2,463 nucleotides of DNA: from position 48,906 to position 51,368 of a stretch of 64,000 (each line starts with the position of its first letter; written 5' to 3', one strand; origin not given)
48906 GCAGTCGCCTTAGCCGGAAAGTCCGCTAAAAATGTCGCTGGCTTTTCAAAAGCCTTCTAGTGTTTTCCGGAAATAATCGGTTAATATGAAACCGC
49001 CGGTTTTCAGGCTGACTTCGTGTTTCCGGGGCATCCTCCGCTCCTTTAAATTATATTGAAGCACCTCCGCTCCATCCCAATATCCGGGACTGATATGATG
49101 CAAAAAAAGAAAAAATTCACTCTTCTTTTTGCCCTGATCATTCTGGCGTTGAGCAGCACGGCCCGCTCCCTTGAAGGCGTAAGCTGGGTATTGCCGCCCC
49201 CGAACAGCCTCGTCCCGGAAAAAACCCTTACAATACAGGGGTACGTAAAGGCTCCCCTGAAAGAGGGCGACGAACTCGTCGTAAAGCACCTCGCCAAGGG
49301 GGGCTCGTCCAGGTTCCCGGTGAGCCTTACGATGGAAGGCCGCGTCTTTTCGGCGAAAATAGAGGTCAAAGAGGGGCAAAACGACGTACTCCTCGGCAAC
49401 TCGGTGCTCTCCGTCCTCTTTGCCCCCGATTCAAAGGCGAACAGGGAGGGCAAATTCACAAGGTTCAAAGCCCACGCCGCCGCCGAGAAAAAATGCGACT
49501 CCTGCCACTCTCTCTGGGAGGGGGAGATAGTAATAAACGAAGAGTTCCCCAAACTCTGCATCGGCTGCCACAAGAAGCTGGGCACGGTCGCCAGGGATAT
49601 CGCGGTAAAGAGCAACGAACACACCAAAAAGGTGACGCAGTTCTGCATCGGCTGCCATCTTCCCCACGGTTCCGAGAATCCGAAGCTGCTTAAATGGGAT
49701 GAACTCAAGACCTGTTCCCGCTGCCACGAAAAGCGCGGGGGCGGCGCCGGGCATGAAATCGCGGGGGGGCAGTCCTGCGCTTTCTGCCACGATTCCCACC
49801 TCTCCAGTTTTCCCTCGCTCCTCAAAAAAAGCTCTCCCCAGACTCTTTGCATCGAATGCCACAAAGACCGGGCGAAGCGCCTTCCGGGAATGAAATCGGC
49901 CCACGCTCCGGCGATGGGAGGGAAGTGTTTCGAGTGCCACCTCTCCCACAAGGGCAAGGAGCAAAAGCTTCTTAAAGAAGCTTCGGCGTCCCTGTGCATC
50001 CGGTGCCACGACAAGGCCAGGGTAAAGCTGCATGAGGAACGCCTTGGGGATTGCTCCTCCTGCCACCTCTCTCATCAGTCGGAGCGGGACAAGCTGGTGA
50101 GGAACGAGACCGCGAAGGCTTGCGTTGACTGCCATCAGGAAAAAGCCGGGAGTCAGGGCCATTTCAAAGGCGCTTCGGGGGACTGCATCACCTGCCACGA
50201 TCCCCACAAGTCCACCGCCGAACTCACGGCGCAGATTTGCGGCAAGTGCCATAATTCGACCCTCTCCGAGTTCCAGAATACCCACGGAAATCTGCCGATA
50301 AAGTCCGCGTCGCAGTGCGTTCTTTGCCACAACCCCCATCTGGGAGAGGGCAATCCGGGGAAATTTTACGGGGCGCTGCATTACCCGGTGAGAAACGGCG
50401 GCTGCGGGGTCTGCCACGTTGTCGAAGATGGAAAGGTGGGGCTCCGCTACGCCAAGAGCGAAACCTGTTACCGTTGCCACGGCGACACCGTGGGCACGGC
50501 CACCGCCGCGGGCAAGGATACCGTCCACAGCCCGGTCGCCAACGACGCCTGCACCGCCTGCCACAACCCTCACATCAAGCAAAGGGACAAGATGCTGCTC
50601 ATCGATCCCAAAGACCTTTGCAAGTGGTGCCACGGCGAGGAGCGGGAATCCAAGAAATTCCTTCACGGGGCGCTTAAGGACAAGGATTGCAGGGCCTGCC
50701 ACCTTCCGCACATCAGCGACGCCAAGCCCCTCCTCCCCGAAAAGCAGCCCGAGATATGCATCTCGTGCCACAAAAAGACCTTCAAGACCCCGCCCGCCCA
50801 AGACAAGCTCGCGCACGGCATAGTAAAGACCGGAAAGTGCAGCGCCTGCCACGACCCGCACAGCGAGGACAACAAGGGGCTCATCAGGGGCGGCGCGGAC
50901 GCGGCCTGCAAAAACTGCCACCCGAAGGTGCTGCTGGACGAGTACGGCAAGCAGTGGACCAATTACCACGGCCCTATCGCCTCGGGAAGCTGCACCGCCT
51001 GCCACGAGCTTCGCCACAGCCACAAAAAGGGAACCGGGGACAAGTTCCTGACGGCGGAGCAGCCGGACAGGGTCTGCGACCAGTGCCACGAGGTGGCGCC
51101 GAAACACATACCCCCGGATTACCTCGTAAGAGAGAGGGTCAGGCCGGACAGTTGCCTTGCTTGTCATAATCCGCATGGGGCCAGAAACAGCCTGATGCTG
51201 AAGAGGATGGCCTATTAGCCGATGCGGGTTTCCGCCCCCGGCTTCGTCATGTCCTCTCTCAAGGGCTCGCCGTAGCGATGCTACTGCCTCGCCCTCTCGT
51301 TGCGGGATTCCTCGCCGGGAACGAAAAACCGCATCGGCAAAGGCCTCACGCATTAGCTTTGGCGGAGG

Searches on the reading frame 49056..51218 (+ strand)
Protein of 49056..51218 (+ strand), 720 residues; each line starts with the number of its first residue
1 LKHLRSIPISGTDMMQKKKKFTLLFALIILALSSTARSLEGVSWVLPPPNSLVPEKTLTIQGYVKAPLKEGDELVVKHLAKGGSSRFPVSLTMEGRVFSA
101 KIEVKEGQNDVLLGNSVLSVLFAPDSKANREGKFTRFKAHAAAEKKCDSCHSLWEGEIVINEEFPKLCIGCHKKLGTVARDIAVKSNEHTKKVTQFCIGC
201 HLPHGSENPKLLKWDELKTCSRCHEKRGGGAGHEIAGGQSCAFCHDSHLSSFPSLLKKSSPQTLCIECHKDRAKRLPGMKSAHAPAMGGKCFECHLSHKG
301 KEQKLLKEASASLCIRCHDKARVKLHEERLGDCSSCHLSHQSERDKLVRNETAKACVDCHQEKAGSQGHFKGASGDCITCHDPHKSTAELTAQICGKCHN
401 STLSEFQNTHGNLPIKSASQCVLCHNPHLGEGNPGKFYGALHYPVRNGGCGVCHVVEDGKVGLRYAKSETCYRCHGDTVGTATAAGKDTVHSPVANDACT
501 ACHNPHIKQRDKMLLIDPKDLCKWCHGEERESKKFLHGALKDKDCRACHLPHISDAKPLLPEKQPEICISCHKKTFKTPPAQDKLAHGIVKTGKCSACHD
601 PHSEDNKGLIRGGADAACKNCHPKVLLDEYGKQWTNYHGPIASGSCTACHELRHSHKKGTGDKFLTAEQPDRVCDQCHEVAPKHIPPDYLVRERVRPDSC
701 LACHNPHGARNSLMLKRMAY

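Call 13: search_protein_families(library=ncbifam, proteins=[window:49056-51218:+])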
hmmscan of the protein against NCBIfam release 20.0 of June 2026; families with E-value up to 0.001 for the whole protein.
window:49056-51218:+ (720 aa): 8 families
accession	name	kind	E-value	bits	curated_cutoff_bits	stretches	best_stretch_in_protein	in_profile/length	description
TIGR01905.1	paired_CXXCH_1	subfamily_domain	2.9e-84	276.7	25.2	9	283-321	1-39/41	doubled CXXCH domain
TIGR03508.1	decahem_SO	subfamily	3e-61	207.1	192.2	4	138-277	88-227/258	DmsE family decaheme c-type cytochrome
NF041028.1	decahem_GSU2203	exception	3.3e-47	161.2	325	5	137-270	118-253/317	GSU2203 family decaheme c-type cytochrome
NF045713.1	CxxCH_16_HmcA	equivalog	1.7e-12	46.8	400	1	264-404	113-257/541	sulfate respiration complex hexadecaheme cytochrome HmcA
NF045722.1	c3_cytochr_TmcA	equivalog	1.7e-11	44.1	114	0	522-579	60-117/125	acidic tetraheme cytochrome c3 TmcA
TIGR03507.1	decahem_SO1788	subfamily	4.6e-11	41.9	209.3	1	436-506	231-305/672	OmcA/MtrC family decaheme c-type cytochrome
TIGR03153.1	cytochr_NrfH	equivalog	2.4e-08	34.1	134.2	0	385-426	95-134/138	cytochrome c nitrite reductase small subunit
NF047727.1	4hemeCytCCctA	equivalog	4.9e-05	23.4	180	0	128-225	24-105/109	tetraheme c-type cytochrome CctA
